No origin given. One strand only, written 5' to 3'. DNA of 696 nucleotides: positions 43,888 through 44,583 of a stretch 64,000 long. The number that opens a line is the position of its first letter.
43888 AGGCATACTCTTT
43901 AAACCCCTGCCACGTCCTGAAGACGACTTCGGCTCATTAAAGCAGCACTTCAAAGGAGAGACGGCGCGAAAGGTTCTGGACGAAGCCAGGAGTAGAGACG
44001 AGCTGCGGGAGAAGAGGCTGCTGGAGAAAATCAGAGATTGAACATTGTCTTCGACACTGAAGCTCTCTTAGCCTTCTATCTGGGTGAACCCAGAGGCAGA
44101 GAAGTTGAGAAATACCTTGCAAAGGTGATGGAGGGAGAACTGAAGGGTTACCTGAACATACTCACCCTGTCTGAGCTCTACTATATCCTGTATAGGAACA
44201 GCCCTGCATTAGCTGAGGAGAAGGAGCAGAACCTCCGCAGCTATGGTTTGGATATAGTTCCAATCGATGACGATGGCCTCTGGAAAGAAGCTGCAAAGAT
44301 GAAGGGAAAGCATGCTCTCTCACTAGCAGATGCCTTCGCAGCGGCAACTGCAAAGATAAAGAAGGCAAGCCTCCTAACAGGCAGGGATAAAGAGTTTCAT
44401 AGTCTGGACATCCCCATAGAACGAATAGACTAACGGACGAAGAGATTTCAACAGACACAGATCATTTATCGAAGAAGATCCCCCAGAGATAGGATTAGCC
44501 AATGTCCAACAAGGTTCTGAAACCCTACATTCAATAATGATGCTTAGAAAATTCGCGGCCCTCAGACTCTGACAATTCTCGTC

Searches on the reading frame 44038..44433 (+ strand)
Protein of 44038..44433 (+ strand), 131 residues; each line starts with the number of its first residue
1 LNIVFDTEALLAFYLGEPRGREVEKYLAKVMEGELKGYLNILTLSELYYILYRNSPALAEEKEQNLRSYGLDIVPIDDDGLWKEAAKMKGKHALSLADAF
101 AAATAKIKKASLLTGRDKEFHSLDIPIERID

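Call 23: search_protein_families(library=pfam, proteins=[window:44038-44433:+], max_evalue=0.001)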
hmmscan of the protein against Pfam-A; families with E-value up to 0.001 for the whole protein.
window:44038-44433:+ (131 aa): 2 families
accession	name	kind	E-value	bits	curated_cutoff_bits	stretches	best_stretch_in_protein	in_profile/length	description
PF01850.27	PIN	-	3.2e-19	70.1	23.6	1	3-124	1-118/120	PIN domain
PF13470.12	PIN_3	-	5.1e-05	24.5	27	1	3-84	2-85/115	PIN domain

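Call 45: search_protein_families(library=ncbifam, proteins=[window:44038-44433:+], max_evalue=0.001)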
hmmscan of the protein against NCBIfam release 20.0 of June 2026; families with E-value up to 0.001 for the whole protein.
window:44038-44433:+ (131 aa): 0 families
